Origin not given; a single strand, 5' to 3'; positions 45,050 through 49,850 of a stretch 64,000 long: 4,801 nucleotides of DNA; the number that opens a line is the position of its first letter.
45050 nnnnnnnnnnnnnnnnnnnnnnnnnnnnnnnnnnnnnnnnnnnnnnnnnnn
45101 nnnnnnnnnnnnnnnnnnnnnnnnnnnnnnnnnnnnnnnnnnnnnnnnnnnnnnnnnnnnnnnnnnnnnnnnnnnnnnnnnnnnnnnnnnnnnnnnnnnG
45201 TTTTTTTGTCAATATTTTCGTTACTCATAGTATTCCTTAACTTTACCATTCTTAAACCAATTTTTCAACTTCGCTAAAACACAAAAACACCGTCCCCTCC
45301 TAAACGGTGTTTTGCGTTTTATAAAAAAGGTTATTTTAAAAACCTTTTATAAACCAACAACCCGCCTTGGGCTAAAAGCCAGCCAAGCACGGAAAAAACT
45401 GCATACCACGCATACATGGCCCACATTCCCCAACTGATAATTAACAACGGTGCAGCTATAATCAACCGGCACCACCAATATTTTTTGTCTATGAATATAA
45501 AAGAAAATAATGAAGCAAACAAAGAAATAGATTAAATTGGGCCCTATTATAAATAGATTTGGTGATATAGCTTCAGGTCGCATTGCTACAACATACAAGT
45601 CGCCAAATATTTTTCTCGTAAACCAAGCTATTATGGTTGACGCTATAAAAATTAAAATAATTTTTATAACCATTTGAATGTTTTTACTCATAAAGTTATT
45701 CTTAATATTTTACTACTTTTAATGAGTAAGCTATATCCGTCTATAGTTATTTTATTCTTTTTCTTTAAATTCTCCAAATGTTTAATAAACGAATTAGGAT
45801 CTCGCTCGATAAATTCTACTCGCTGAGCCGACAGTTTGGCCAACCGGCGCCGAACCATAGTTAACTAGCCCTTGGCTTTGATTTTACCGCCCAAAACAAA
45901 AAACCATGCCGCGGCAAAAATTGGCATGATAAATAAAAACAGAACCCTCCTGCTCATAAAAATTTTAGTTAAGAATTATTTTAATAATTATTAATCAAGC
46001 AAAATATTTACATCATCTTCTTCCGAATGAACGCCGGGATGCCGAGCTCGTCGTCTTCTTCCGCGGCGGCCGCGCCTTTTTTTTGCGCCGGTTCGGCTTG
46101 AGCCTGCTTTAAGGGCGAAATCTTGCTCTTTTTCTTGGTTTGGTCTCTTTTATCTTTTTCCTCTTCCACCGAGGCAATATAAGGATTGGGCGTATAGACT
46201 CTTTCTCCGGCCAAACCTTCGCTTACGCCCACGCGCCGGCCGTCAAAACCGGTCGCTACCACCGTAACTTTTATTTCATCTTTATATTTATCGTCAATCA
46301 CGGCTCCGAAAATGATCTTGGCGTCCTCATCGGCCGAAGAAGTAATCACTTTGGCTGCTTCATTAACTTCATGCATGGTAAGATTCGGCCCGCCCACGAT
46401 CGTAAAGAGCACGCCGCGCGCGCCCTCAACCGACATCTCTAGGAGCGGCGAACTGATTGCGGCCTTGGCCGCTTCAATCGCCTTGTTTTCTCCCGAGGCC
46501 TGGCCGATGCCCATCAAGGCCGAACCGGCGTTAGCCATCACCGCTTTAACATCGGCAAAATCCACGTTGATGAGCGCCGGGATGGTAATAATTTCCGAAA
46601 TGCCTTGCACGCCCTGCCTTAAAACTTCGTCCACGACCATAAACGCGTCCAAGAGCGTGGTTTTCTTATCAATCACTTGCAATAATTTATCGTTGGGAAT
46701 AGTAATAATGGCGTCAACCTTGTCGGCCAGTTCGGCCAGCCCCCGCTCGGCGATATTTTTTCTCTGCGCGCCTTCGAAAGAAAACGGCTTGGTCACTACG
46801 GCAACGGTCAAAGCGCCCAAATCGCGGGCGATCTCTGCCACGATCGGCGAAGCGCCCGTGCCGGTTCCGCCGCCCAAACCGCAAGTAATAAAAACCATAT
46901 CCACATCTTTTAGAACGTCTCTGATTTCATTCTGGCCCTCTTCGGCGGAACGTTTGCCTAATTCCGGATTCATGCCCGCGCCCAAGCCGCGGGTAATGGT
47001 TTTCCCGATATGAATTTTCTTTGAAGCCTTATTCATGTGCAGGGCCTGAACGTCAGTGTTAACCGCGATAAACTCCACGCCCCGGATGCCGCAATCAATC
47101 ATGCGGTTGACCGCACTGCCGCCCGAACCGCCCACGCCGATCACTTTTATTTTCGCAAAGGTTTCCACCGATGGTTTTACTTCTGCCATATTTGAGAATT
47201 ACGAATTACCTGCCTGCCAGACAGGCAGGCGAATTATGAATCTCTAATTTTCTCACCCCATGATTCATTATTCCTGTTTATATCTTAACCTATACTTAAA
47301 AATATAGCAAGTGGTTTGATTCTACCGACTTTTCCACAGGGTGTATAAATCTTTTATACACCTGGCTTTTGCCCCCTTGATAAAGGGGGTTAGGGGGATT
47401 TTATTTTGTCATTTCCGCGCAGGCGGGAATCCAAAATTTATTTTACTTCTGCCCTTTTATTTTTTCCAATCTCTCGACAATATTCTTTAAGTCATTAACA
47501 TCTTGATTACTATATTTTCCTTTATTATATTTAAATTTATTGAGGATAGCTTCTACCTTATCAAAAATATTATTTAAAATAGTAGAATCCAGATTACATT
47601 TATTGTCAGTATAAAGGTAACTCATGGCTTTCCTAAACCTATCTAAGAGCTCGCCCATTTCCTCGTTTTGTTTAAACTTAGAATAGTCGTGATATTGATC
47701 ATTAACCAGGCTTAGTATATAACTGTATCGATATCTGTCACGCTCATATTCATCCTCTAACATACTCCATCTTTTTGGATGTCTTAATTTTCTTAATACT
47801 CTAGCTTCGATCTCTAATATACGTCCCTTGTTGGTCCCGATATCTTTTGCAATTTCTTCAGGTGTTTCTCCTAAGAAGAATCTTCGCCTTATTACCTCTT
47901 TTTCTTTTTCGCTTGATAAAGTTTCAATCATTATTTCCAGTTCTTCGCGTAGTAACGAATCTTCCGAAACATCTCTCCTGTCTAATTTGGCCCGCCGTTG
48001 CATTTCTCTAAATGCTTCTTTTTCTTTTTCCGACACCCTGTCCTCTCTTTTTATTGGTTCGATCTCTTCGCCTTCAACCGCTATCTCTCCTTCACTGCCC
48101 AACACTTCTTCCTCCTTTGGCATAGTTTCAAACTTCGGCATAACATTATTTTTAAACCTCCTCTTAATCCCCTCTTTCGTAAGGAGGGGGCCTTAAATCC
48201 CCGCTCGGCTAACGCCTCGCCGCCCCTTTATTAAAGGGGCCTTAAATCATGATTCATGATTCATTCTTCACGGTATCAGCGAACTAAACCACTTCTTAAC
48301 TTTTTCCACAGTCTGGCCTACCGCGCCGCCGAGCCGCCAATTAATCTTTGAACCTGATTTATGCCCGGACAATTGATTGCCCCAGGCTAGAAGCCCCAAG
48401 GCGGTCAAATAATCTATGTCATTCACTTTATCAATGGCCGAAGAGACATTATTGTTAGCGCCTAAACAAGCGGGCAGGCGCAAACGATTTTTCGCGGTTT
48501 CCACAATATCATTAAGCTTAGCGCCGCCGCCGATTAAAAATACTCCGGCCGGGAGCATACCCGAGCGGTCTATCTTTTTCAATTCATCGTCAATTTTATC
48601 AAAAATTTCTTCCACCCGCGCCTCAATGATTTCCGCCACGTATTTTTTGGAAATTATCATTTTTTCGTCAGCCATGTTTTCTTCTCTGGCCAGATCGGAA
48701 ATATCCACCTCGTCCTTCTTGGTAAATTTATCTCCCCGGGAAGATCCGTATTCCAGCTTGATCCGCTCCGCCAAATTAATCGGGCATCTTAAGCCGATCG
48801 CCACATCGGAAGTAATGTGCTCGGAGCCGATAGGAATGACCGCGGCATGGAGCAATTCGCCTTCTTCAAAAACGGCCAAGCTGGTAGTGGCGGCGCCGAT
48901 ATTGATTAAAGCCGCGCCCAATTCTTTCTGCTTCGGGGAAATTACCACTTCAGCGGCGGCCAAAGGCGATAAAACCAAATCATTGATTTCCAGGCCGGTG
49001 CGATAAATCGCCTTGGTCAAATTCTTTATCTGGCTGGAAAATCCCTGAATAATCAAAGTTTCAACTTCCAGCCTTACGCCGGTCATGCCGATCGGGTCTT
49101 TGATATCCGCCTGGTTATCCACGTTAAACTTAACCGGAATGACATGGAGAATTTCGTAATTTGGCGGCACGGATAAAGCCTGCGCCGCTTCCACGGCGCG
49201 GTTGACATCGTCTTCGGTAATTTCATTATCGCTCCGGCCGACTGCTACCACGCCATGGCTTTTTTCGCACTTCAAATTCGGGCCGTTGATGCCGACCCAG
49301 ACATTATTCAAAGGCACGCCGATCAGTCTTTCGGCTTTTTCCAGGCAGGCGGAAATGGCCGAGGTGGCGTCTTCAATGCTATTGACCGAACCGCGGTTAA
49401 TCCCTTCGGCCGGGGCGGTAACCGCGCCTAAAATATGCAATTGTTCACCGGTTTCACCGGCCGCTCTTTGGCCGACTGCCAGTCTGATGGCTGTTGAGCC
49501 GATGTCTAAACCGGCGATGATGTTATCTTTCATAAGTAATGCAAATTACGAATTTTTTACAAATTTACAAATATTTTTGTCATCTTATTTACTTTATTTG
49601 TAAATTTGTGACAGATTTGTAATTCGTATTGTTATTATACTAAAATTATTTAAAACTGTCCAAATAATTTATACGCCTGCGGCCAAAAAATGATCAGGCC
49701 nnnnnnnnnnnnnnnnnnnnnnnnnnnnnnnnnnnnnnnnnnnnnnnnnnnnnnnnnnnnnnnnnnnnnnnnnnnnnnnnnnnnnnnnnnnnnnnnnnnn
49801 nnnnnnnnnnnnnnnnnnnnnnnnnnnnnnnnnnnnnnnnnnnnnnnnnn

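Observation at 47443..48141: Sigma-70 region-4-like HTH gene wedged between ftsA and ftsZ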

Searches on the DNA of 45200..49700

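Call 89: search_rna_families(source=window, start=45200, end=49700, threshold=evalue, max_evalue=1)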
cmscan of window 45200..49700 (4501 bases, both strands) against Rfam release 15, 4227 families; matches with E-value up to 1: 0.
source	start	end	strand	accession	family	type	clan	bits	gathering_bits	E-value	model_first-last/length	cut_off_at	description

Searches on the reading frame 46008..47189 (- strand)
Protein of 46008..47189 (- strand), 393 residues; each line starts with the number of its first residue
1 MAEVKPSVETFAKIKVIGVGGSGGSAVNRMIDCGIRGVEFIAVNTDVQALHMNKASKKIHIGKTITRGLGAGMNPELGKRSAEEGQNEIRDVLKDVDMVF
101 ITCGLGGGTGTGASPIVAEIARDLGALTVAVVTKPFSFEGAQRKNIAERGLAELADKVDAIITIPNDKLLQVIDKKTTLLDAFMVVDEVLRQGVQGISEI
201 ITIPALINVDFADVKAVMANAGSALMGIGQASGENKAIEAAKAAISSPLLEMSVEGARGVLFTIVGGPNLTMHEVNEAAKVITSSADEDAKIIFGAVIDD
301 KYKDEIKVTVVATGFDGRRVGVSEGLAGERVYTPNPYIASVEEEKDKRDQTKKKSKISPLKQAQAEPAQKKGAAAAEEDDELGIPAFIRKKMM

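Call 3: search_protein_families(library=pfam, proteins=[window:46008-47189:-], max_evalue=1)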
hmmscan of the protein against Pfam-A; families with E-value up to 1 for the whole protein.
window:46008-47189:- (393 aa): 4 families
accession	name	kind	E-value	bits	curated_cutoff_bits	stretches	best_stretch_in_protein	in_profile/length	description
PF00091.31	Tubulin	-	2.4e-48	165.4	33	1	13-173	1-189/190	Tubulin/FtsZ family, GTPase domain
PF12327.13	FtsZ_C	-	3.9e-36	123.7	27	1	222-316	1-95/95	FtsZ family, C-terminal domain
PF13809.12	Tubulin_2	-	0.0023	17.7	27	0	16-60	2-55/356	Tubulin like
PF04055.27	Radical_SAM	-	0.0092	16.6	29.5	1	83-204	27-152/166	Radical SAM superfamily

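Call 20: find_related_loci(query=window:46008-47189:-, collection=genome_contigs, flank=5000)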
Query window:46008-47189:- (393 aa) in genome_contigs; peptide patterns used: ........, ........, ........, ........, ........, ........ (x = any residue, [..] = any of these).
600 stretches matched a pattern (row limit reached: there are more); 597 encode a relative of the query (tblastn E <= 1e-3); the best 80 are kept; 80 distinct loci.
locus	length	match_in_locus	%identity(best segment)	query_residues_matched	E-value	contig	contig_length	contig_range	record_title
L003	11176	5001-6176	88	1-393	0e+0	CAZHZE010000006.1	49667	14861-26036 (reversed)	MAG TPA_asm: uncultured Gammaproteobacteria bacterium isolate SRP263991_co7_529 genome assembly, contig: NODE_696_length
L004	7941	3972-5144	90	1-393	0e+0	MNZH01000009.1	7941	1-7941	MAG: Parcubacteria group bacterium CG2_30_45_37 cg2_3.0_scaffold_9652_c, whole genome shotgun sequence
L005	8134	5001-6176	76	1-393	0e+0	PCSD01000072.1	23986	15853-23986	MAG: Candidatus Falkowbacteria bacterium CG23_combo_of_CG06-09_8_20_14_all_49_15 CG23_scaffold_634_c, whole genome shotg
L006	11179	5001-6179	73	1-393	5e-177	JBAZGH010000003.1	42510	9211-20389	MAG: Patescibacteria group bacterium isolate SO_2017_LW3_40 NODE_2046_length_42510_cov_1.281410_LW162_2017, whole genome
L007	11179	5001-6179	70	1-393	2e-163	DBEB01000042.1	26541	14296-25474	MAG TPA_asm: Candidatus Falkowbacteria bacterium UBA917 UBA917_contig_567, whole genome shotgun sequence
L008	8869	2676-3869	76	1-393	1e-169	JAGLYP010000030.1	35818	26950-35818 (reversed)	MAG: Candidatus Parcubacteria bacterium isolate RS_13_30 ZL320.bin.30.fa_30, whole genome shotgun sequence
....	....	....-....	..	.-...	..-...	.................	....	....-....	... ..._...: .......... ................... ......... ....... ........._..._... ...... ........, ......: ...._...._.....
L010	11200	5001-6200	66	1-393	3e-155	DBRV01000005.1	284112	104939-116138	MAG TPA_asm: Candidatus Falkowbacteria bacterium UBA1359 UBA1359_contig_122, whole genome shotgun sequence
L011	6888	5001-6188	66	1-393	5e-153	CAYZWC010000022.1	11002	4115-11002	MAG TPA_asm: uncultured Gammaproteobacteria bacterium isolate SRP141376_co1_229 genome assembly, contig: NODE_11122_leng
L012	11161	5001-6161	65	1-392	1e-149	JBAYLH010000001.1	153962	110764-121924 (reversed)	MAG: Candidatus Buchananbacteria bacterium isolate SO_2016_GW1_99 scaffold00224_OW334_2016, whole genome shotgun sequenc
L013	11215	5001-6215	63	1-392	1e-147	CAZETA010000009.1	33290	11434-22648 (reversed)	MAG TPA_asm: uncultured Gammaproteobacteria bacterium isolate SRP298887_co1_128 genome assembly, contig: NODE_1039_lengt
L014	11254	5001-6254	61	1-393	3e-148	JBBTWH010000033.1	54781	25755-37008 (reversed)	MAG: Patescibacteria group bacterium isolate H41-bin254_1 H41_bin254_1_000000000033, whole genome shotgun sequence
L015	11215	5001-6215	61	1-393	4e-146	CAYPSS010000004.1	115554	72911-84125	MAG TPA_asm: uncultured Gammaproteobacteria bacterium isolate binchicken_co27_474 genome assembly, contig: NODE_222_leng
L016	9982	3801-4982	63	3-393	2e-144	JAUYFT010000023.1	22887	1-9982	MAG: bacterium isolate C21_metabat.bin.3 C21_k141_205571, whole genome shotgun sequence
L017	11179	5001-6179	60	1-392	9e-144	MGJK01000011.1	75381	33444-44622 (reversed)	MAG: Candidatus Yanofskybacteria bacterium RIFCSPHIGHO2_01_FULL_44_24 rifcsphigho2_01_scaffold_2994, whole genome shotgu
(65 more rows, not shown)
